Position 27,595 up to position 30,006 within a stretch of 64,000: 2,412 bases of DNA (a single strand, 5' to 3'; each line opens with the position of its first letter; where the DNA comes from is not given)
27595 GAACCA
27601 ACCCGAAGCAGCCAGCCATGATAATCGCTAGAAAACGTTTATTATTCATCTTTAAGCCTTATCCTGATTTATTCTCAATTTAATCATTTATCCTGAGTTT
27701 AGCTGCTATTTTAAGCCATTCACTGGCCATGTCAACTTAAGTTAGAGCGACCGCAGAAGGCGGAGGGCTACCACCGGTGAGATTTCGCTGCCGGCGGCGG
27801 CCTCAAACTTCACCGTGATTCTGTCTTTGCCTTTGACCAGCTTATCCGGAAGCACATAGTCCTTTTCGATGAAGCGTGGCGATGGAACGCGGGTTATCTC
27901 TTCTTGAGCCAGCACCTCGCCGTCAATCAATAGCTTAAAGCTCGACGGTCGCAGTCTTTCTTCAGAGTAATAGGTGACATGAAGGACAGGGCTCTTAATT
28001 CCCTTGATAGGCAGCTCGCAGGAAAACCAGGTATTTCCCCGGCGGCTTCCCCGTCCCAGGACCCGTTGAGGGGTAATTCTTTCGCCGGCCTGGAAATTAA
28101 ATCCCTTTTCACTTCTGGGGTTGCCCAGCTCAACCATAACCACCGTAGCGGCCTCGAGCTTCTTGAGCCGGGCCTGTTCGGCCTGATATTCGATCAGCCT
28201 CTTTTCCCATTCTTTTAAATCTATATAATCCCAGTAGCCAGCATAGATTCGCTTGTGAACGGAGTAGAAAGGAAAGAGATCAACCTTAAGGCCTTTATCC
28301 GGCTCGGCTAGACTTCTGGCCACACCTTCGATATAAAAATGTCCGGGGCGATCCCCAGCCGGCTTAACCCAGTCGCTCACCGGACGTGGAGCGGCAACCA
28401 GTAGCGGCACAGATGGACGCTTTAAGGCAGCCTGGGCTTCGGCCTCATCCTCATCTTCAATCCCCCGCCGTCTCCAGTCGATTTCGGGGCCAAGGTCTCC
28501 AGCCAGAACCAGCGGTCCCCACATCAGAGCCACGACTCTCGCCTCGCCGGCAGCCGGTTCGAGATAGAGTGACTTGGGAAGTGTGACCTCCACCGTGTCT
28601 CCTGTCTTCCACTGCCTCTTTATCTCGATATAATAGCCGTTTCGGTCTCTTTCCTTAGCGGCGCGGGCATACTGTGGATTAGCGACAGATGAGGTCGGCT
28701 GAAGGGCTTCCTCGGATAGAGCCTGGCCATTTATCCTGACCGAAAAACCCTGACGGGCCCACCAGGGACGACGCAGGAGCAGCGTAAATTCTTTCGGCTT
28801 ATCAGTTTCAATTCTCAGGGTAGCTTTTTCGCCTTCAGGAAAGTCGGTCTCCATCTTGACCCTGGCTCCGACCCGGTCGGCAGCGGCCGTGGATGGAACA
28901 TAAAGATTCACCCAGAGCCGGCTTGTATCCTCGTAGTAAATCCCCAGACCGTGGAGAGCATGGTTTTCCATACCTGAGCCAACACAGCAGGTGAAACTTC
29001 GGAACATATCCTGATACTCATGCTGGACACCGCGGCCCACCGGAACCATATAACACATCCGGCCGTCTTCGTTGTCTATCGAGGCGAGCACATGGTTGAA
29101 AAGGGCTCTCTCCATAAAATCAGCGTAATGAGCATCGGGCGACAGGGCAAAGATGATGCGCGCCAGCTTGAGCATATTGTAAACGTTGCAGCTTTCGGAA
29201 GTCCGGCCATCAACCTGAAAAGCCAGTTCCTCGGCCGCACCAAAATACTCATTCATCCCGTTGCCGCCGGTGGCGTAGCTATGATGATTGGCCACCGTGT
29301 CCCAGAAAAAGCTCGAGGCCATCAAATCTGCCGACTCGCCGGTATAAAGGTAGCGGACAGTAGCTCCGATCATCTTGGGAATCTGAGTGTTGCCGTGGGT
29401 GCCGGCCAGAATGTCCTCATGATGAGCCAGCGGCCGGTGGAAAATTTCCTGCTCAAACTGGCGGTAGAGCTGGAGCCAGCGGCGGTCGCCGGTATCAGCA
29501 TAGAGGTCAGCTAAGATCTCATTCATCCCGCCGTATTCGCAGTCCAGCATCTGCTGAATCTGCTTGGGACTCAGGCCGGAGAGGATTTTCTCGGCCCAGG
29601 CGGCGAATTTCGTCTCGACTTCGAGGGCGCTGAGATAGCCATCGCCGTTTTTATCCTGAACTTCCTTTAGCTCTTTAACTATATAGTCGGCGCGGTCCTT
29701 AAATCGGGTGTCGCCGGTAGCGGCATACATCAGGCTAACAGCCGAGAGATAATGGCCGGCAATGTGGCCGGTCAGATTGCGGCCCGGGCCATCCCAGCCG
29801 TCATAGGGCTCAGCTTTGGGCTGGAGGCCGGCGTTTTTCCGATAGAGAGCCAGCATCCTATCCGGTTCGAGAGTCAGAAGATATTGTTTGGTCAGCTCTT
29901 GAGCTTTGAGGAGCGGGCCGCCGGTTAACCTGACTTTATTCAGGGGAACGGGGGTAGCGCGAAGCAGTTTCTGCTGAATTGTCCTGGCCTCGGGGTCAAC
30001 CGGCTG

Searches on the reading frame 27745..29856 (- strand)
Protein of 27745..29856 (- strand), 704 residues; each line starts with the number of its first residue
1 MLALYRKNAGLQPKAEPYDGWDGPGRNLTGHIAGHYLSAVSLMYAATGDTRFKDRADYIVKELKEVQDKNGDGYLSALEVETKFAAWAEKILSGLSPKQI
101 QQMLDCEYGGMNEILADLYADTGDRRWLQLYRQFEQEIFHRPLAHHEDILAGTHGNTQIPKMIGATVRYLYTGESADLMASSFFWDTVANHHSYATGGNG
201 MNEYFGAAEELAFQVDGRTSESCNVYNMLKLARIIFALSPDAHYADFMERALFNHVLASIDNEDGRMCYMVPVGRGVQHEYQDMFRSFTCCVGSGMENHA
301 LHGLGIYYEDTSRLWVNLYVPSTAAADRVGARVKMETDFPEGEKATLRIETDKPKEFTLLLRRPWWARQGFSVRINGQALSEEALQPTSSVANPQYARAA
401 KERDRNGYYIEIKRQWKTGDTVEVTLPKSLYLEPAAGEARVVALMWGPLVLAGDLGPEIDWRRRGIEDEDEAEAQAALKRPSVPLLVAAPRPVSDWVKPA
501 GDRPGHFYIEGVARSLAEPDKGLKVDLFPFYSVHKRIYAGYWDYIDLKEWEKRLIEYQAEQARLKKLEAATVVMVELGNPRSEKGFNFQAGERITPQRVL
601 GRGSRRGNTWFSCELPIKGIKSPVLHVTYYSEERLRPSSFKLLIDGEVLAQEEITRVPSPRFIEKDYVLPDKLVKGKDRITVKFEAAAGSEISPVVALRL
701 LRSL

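Call 93: search_protein_families(library=pfam, proteins=[window:27745-29856:-], max_evalue=0.001)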
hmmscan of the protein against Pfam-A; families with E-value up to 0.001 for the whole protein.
window:27745-29856:- (704 aa): 3 families
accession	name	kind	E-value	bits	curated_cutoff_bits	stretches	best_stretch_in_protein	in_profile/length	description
PF07944.18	Beta-AFase-like_GH127_cat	-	4e-90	303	24.9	2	77-301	146-373/376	Beta-L-arabinofuranosidase, GH127 catalytic domain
PF20736.2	Glyco_hydro127M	-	2.7e-19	69.5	24.2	1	314-427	2-94/95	Beta-L-arabinofuranosidase, GH127 middle domain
PF20620.4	DUF6805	-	3.7e-14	53.6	27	1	566-701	1-133/133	Family of unknown function (DUF6805)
